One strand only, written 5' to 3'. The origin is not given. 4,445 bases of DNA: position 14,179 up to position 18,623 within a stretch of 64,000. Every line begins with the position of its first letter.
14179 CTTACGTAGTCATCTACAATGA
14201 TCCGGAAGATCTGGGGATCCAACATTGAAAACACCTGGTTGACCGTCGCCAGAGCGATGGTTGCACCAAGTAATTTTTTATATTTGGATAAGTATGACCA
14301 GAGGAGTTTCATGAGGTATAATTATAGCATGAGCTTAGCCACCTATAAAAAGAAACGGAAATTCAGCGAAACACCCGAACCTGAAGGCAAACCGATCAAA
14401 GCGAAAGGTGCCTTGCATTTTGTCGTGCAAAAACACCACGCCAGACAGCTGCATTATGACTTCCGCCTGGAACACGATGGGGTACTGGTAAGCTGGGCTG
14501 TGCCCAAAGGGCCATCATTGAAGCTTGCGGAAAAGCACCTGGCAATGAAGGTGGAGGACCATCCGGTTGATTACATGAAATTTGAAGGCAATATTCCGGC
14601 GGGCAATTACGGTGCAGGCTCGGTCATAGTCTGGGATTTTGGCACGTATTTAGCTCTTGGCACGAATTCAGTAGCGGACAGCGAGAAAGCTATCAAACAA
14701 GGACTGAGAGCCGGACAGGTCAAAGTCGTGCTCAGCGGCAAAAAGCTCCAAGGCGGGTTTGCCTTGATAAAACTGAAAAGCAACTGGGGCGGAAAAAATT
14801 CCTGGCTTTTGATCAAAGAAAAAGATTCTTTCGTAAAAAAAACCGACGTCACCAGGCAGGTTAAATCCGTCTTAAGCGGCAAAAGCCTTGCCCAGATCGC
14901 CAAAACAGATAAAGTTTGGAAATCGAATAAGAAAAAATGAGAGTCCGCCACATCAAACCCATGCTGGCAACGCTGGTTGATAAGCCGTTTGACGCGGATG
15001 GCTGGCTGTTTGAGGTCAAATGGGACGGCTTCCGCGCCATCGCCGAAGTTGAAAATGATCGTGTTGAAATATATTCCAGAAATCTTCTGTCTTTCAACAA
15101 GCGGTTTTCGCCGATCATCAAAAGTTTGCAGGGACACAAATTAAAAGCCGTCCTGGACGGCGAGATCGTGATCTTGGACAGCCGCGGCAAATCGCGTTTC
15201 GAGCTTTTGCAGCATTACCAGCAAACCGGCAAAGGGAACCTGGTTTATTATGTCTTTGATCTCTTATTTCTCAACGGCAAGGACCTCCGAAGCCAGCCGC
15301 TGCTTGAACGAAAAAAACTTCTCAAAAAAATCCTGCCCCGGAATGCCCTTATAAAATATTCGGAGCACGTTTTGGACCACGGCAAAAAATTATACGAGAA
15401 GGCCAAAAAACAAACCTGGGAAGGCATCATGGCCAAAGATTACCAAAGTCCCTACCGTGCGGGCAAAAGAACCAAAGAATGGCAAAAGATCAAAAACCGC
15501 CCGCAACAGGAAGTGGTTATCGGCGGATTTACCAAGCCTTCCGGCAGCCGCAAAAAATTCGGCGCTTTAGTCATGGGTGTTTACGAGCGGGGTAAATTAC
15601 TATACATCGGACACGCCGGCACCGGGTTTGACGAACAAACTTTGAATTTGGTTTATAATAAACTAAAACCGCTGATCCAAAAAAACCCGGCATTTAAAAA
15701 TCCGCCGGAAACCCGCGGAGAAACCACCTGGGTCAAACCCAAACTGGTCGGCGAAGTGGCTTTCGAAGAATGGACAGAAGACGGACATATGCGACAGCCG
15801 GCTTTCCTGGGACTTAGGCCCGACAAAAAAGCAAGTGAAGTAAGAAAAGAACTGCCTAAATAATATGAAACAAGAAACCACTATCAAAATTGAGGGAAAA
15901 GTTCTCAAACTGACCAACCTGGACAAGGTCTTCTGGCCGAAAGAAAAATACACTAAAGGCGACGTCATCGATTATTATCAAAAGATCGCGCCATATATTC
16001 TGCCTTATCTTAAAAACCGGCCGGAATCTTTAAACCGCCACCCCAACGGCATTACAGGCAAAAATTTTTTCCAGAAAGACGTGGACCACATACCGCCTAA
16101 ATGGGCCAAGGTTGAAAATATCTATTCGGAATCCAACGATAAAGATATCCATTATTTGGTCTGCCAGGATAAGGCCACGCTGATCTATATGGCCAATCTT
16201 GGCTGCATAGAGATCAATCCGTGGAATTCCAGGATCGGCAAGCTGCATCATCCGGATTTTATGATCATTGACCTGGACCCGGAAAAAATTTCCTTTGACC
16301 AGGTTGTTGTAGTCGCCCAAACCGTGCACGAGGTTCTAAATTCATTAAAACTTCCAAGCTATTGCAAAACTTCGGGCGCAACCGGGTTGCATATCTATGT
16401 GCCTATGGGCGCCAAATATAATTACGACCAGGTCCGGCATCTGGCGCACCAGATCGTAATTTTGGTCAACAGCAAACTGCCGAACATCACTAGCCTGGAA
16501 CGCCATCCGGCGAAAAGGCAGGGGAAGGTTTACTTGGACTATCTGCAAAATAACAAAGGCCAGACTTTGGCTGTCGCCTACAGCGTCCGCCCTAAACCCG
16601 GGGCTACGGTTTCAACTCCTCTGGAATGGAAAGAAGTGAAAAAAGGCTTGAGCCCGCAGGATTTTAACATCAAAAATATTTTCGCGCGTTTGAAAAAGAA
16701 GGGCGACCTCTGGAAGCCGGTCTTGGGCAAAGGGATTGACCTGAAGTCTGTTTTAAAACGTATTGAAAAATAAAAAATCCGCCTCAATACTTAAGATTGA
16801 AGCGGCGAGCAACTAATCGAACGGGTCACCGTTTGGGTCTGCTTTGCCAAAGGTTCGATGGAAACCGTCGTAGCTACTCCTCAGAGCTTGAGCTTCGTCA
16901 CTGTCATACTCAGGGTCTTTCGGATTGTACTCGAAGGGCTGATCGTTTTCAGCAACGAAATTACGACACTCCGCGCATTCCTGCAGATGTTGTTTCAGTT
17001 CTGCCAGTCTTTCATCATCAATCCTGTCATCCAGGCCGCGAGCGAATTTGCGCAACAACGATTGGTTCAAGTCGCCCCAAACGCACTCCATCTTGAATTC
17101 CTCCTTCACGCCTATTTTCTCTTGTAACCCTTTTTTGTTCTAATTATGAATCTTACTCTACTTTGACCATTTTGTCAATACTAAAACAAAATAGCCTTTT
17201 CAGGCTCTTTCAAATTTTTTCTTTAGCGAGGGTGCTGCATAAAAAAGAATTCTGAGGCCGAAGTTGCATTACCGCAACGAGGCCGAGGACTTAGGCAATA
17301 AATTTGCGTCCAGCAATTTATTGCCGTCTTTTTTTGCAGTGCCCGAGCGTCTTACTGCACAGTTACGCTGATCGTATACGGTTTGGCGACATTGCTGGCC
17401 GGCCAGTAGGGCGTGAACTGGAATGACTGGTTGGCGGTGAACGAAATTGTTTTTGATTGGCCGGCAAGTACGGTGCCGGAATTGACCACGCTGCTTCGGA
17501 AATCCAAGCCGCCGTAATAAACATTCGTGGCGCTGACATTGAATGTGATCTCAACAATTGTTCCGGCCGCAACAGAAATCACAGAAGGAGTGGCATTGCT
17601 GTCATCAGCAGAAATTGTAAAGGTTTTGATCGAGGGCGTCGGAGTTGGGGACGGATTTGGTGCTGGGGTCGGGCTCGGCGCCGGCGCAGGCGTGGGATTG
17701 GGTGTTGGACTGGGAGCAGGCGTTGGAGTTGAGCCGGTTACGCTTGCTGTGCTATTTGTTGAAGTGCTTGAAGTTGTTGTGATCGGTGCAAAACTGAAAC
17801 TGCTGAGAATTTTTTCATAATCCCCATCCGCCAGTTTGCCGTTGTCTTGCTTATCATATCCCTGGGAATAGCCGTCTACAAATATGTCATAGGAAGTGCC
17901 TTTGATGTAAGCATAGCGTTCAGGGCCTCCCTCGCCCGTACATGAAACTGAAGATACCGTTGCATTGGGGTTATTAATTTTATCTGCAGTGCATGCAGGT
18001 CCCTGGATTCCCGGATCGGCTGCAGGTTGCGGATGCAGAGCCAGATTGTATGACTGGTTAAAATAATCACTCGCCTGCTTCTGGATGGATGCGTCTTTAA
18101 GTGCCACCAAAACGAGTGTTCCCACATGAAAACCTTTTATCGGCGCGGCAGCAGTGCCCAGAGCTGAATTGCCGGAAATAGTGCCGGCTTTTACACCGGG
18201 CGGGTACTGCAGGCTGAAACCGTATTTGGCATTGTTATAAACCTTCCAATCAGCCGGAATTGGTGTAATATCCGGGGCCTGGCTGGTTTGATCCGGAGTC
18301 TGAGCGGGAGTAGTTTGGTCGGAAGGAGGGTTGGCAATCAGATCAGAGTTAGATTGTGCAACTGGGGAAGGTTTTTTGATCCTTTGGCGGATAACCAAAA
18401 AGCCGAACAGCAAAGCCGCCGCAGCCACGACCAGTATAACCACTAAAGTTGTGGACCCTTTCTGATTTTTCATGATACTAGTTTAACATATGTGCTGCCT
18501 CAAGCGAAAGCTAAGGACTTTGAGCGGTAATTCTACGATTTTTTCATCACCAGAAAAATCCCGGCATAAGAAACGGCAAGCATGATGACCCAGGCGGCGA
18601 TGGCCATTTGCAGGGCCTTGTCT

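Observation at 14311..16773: Split LigD: phosphoesterase, ATP-dependent ligase and primase-polymerase as three separate, translationally coupled genes with no Ku gene in the window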

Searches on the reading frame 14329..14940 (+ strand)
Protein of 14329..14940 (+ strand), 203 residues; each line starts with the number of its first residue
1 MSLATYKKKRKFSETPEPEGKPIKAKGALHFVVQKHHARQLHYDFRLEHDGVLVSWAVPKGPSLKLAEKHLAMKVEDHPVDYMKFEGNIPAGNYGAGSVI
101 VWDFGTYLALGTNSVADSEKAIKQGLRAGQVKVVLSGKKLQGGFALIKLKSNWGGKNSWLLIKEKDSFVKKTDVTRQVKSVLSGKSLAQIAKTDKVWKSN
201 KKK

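Call 3: search_protein_families(library=pfam, proteins=[window:14329-14940:+], max_evalue=0.01)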
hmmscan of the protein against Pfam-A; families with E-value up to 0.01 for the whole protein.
window:14329-14940:+ (203 aa): 1 family
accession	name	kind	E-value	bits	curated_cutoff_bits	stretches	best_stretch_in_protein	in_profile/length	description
PF13298.12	LigD_N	-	6.5e-42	142.5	31.1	1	34-148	1-107/107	DNA Ligase D 3'-phosphoesterase domain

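Call 4: search_protein_families(library=ncbifam, proteins=[window:14329-14940:+], max_evalue=0.01)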
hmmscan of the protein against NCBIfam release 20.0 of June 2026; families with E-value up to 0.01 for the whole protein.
window:14329-14940:+ (203 aa): 3 families
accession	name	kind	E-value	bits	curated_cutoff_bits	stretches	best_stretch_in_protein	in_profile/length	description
NF004628.0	PRK05972.1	subfamily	1.4e-67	228.5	895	1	2-196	5-197/870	ATP-dependent DNA ligase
TIGR02777.1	LigD_PE_dom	equivalog_domain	2.3e-61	206.1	144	1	3-166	1-155/156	DNA ligase D, 3'-phosphoesterase domain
NF007210.0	PRK09632.1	equivalog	2.2e-51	175.1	989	1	2-181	300-461/781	ATP-dependent DNA ligase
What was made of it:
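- On LigD 3'-phosphoesterase (PF13298 / TIGR02777): PF13298 142.5 bits (cutoff 31.1); TIGR02777 206.1 bits (cutoff 144) (calls 3, 4).
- Closest known: Pseudomonas aeruginosa-type LigD. Different: Here there are three genes instead of one, so the full-length LigD equivalog cutoffs are not reached (call 4).
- Checked: Domains (calls 3, 4):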

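Call 21: search_solved_structures(query=window:14329-14940:+, show_alignments=2)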
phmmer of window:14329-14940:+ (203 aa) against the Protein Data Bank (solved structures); distinct sequences matched with E-value up to 0.001: 5.
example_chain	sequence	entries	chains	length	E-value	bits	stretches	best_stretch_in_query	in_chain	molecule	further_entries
2lj6_A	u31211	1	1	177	2.2e-45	158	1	3-173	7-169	Probable ATP-dependent DNA ligase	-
3n9b_A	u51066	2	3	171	9.2e-42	146.2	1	14-174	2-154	Probable ATP-dependent DNA ligase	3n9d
5dmp_A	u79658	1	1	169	4.9e-41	143.8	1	31-192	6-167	Uncharacterized protein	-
3p43_A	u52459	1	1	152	1.7e-36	129.1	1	3-164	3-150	Putative uncharacterized protein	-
3p4h_A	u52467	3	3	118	3.3e-28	102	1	30-153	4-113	ATP-dependent DNA ligase, N-terminal domain protein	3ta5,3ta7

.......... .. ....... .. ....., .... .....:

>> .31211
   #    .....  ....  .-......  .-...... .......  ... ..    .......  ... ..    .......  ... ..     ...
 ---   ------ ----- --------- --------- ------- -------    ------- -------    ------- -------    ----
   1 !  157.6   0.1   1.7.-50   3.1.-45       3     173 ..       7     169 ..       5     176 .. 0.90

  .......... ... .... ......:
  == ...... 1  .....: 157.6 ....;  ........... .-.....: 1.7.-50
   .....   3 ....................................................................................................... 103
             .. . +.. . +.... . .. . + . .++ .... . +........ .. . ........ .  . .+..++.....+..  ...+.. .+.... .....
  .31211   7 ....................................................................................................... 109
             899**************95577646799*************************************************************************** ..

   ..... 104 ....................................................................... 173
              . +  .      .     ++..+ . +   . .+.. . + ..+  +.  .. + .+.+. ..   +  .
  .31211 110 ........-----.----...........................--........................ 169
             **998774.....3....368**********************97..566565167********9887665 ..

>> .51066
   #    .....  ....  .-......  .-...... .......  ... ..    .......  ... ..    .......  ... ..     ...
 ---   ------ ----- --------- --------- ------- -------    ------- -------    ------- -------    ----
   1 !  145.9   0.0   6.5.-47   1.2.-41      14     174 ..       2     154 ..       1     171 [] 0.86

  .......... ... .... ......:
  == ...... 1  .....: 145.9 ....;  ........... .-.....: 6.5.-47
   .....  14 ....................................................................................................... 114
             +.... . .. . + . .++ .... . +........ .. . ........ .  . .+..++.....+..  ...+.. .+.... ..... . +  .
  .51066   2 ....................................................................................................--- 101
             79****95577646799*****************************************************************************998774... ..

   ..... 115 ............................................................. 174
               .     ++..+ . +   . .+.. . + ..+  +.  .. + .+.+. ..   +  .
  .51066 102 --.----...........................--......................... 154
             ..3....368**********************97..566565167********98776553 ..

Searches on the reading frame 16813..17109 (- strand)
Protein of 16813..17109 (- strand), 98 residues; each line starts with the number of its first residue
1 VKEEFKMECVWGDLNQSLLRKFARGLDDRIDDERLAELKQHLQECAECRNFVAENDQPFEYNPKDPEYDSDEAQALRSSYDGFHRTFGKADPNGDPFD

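Call 46: search_protein_families(library=pfam, proteins=[window:16813-17109:-], max_evalue=0.01)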
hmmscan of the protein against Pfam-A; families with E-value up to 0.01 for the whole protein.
window:16813-17109:- (98 aa): 1 family
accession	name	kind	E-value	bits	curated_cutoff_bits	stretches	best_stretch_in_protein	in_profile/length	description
PF13490.11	zf-HC2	-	3.8e-05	24.1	22.2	1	26-49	12-35/35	Putative zinc-finger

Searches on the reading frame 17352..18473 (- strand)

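Call 46: search_protein_families(library=pfam, proteins=[window:17352-18473:-], max_evalue=0.01)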
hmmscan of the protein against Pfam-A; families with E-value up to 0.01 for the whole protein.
window:17352-18473:- (373 aa): 1 family
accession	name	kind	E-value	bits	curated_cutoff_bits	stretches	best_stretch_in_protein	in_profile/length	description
PF05887.16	Trypan_PARP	-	0.0044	17.4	100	1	245-280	60-95/134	Procyclic acidic repetitive protein (PARP)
